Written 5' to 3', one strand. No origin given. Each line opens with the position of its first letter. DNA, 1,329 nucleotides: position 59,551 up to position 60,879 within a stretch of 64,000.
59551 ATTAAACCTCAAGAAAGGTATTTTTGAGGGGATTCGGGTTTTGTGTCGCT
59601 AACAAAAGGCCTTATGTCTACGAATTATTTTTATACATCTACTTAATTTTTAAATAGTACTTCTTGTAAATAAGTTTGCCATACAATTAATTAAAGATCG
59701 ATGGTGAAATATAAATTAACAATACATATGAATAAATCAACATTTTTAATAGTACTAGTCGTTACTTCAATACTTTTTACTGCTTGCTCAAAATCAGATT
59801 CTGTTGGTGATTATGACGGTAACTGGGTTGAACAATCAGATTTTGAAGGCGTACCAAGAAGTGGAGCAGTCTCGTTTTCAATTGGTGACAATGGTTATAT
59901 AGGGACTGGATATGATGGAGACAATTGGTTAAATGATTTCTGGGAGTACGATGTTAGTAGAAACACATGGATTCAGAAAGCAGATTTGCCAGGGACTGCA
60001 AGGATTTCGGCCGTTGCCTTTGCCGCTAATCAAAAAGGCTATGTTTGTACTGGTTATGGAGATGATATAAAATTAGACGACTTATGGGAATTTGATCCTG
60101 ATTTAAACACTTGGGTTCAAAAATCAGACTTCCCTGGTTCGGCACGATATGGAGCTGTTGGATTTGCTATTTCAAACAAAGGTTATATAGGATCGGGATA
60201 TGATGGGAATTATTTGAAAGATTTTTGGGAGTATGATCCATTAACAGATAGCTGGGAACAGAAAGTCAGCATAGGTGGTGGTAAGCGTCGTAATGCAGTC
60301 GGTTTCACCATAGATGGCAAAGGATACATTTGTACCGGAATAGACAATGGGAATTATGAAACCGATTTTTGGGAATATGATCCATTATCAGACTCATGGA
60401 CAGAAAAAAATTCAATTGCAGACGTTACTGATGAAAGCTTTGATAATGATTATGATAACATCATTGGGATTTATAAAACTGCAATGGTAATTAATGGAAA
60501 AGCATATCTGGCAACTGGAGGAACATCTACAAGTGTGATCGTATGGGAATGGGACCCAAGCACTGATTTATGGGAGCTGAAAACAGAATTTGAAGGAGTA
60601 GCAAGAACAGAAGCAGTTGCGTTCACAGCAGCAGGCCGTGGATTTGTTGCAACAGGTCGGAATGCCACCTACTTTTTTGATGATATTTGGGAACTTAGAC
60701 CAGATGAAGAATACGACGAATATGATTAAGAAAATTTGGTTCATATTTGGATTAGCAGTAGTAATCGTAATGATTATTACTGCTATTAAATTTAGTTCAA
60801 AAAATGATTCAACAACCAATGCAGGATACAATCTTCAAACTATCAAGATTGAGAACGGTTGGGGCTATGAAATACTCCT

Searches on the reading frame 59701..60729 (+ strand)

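Call 55: search_protein_families(library=pfam, proteins=[window:59701-60729:+], max_evalue=0.00001)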
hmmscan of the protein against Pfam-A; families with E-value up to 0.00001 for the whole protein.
window:59701-60729:+ (342 aa): 8 families
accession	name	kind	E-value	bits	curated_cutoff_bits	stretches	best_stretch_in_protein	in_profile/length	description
PF24681.1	Kelch_KLHDC2_KLHL20_DRC7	-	4.8e-25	88.6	50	2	51-140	102-193/221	KLHDC2/KLHL20/DRC7 Kelch-repeats domain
PF01344.31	Kelch_1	-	2e-18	66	20.1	0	166-187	19-41/46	Kelch motif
PF13415.12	Kelch_3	-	8.7e-18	64.5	22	0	62-103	1-42/48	Galactose oxidase, central domain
PF13418.12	Kelch_4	-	3.6e-14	52.9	21.6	0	52-92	1-43/49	Galactose oxidase, central domain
PF13964.12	Kelch_6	-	4.5e-14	52.3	25.3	0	162-187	15-42/50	Kelch motif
PF24996.1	NANM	-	5.6e-13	48.9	45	1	57-175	12-133/350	N-acetylneuraminate epimerase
PF07646.21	Kelch_2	-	6.6e-11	42.1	21.3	0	64-97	20-48/48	Kelch motif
PF24981.1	Beta-prop_ATRN-LZTR1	-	1.1e-09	38.4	50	0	114-190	2-84/289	Attractin/LZTR1 beta-propeller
